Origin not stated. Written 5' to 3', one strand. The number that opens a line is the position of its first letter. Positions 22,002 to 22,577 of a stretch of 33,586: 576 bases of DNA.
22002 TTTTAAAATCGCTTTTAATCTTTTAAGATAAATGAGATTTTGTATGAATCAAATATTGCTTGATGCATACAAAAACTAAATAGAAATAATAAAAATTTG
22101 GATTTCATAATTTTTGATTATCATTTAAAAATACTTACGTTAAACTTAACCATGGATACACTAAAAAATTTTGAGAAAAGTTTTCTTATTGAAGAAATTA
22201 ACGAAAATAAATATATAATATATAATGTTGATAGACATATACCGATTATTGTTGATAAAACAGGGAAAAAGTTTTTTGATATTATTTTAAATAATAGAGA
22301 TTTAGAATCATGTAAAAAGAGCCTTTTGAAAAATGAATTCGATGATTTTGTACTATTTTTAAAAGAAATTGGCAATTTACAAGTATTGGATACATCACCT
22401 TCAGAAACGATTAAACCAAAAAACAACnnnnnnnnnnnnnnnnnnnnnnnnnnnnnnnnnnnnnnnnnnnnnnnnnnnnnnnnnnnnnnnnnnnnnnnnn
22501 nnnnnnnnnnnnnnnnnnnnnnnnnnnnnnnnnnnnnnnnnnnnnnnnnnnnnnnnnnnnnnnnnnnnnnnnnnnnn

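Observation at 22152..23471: rSAM-SPASM enzyme with an RRE-like N-terminus: a second Cys-directed chemistry on the same four-Cys core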

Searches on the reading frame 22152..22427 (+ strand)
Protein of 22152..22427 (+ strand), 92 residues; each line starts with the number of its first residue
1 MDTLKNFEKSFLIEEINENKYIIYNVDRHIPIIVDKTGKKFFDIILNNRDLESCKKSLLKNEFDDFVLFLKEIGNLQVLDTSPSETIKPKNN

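Call 56: search_solved_structures(query=A3, max_evalue=10, show_alignments=2)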
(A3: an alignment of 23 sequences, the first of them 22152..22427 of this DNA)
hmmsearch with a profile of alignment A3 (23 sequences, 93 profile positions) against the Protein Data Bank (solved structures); distinct sequences matched with E-value up to 10: 27.
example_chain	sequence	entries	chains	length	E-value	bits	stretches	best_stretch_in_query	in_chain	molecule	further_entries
2dkw_A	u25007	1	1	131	0.0081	19.4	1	34-83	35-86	hypothetical protein KIAA1240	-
3lxj_A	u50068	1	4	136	0.01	19.1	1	37-83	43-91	ATPase family AAA domain-containing protein 2B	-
6veo_A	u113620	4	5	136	0.011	19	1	37-83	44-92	ATPase family AAA domain-containing protein 2B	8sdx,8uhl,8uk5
5eri_A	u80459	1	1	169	0.028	17.7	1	25-90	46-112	MarR family transcriptional regulator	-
1iur_A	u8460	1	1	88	0.06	16.6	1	34-85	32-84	KIAA0730 protein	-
3dai_A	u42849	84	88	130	0.061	16.6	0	25-59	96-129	ATPase family AAA domain-containing protein 2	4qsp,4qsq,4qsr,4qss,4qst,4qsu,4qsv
6cps_A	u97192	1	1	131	0.063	16.5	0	25-59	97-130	ATPase family AAA domain-containing protein 2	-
7m98_A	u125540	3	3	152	0.066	16.5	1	25-62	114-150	ATPase family AAA domain-containing protein 2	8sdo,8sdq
4tt6_A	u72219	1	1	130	0.12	15.7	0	25-59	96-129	ATPase family AAA domain-containing protein 2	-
5qxi_A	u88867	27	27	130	0.13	15.5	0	25-59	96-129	ATPase family AAA domain-containing protein 2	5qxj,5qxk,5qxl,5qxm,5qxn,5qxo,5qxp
3r0a_A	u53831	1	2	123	0.17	15.2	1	29-84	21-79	Putative transcriptional regulator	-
5o8k_A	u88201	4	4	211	0.79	13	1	38-84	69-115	Mitotic spindle assembly checkpoint protein MAD2B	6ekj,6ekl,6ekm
4fjo_C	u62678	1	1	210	0.98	12.7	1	38-84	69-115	Mitotic spindle assembly checkpoint protein MAD2B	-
4ext_C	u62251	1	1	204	1.2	12.5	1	38-84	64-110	Mitotic spindle assembly checkpoint protein MAD2B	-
6m7a_A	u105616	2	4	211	1.2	12.4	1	38-84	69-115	Mitotic spindle assembly checkpoint protein MAD2B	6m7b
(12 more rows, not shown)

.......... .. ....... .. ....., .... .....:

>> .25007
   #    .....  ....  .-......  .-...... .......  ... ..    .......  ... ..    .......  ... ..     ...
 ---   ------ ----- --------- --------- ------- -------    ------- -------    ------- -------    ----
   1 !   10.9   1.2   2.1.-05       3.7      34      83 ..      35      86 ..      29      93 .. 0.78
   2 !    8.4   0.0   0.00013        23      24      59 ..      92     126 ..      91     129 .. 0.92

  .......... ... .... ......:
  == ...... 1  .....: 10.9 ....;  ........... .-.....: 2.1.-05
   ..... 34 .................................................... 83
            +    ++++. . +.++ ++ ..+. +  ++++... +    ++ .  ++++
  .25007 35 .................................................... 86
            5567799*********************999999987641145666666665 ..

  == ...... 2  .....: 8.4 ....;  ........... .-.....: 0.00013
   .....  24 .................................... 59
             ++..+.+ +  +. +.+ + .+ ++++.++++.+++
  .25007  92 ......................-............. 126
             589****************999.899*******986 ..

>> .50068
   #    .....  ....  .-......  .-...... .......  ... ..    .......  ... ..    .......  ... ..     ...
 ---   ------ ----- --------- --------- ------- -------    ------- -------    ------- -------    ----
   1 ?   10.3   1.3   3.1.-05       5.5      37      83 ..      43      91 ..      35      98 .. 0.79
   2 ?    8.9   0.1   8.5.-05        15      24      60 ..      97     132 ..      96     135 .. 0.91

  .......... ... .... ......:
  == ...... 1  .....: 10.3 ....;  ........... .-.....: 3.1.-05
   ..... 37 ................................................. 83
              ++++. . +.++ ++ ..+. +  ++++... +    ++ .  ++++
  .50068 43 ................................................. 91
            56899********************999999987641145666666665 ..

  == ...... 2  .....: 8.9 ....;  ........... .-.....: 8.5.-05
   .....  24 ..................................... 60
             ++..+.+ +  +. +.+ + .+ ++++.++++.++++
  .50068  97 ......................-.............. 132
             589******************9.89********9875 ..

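Call 57: search_protein_families(library=pfam, alignment_id=A3, max_evalue=1)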
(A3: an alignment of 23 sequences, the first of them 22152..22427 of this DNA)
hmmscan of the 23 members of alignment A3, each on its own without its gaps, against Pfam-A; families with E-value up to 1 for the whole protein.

A. member 1, window:22152-22427:+ (92 aa): 0 families

B. families by the number of members that match (of 23 scanned): 22 families
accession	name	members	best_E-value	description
PF20850.2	EF_HD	2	0.029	Oedema factor (EF), alpha-helical domain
PF16007.11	DUF4777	1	0.0045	Domain of unknown function (DUF4777)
PF07252.16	DUF1433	1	0.0057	Protein of unknown function (DUF1433)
PF05402.18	PqqD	1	0.0062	Coenzyme PQQ synthesis protein D (PqqD)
PF19980.4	DUF6416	1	0.0071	Family of unknown function (DUF6416)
PF00771.25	FHIPEP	1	0.013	FHIPEP family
PF19250.5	DUF5898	1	0.017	Family of unknown function (DUF5898)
PF25304.1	WH_eIF2D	1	0.027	eIF2D winged helix domain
PF20823.2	Cmr2_Zn-bd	1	0.038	CRISPR RNA silencing complex Cmr2 subunit, Zn-binding domain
PF12108.13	SF3a60_bindingd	1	0.039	Splicing factor SF3a60 binding domain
PF13108.11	DUF3969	1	0.068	Protein of unknown function (DUF3969)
PF03902.18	Gal4_dimer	1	0.07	Gal4-like dimerisation domain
PF03008.20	DUF234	1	0.07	Archaea bacterial proteins of unknown function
PF11148.14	DUF2922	1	0.071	Protein of unknown function (DUF2922)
PF14302.11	DUF4377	1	0.074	Domain of unknown function (DUF4377)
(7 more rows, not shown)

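Call 61: predict_structure(alignment_id=A3)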
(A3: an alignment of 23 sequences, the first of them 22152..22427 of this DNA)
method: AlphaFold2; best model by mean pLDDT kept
length: 92 residues; sequences in the alignment: 23
mean_pLDDT: 87.0   pTM: 0.75
mean pLDDT of the five models: 87.0, 83.5, 83.4, 83.0, 82.9
residues with pLDDT >= 90: 64; 70-90: 13; 50-70: 13; < 50: 2
segments of 3 or more residues with pLDDT < 50: none
pLDDT, mean of each block of 10 residues (from residue 1): 64 96 93 97 91 93 96 92 67 61
secondary structure, 60 per line:
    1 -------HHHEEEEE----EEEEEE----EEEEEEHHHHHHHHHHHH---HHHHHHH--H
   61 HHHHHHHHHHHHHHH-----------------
elements in order: E11-15 E20-25 E30-35 H36-47 H51-57 H60-75

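Call 65: fold_search(model_id=the predicted structure, library=pdb)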
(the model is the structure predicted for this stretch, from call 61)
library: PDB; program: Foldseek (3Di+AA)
matches with E <= 10: 605; with E <= 0.001: 0
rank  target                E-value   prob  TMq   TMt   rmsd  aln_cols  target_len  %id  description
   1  5v1u_A                1.3e-02  1.00  0.56  0.60   3.0        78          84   12  TbiB1 in Complex with the TbiA(beta) Leader Peptide (released 2018-09-05)
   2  5v1v_A                1.5e-02  1.00  0.54  0.56   3.2        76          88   10  TbiB1 in Complex with the TbiA(alpha) Leader Peptide (released 2018-09-05)
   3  5v1u_B                4.4e-02  1.00  0.55  0.58   3.3        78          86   12  TbiB1 in Complex with the TbiA(beta) Leader Peptide (released 2018-09-05)
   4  5v1u_C                6.4e-02  0.99  0.54  0.57   3.7        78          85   13  TbiB1 in Complex with the TbiA(beta) Leader Peptide (released 2018-09-05)
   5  5why_B                8.7e-02  0.99  0.56  0.15   3.2        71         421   20  Structural Insights into Thioether Bond Formation in the Biosynthesis of Sactipeptides (released 2017-07-26)
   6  5v1u_D                1.0e-01  0.98  0.51  0.56   3.9        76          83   12  TbiB1 in Complex with the TbiA(beta) Leader Peptide (released 2018-09-05)
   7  5wgg_A                1.8e-01  0.96  0.52  0.13   3.2        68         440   22  Structural Insights into Thioether Bond Formation in the Biosynthesis of Sactipeptides (released 2017-07-26)
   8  5why_A                3.9e-01  0.94  0.60  0.16   3.3        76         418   21  Structural Insights into Thioether Bond Formation in the Biosynthesis of Sactipeptides (released 2017-07-26)
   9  6jx3_B                6.8e-01  0.87  0.52  0.55   3.4        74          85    4  Lasso peptide synthetase B1 complexed with the leader peptide (released 2019-06-26)
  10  4v1u_A                1.0e+00  0.33  0.42  0.07   3.8        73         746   16  Heterocyclase in complex with substrate and Cofactor (released 2015-01-14)
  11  7zoq_A                1.3e+00  0.07  0.19  0.04   9.9        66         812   17  Cryo-EM structure of a CRISPR effector in complex with a caspase regulator (released 2022-11-30)
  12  7kui_C                1.3e+00  0.44  0.25  0.44   1.7        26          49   15  Cryo-EM structure of Rous sarcoma virus cleaved synaptic complex (CSC) with HIV-1 integrase strand transfer inhibitor  (released 2021-03-17)
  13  4q5w_A                1.3e+00  0.10  0.23  0.13  12.7       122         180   14  Crystal structure of extended-Tudor 9 of Drosophila melanogaster (released 2014-05-21)
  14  7q3d_A                1.4e+00  0.63  0.29  0.05   1.4        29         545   17  Structure of the human CPLANE complex (released 2022-04-06)
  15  5jpi_C                1.4e+00  0.47  0.25  0.05   4.0        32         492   16  2.15 Angstrom Crystal Structure of S-adenosylhomocysteinase from Cryptosporidium parvum in Complex with D-Eritadenine  (released 2016-05-18)
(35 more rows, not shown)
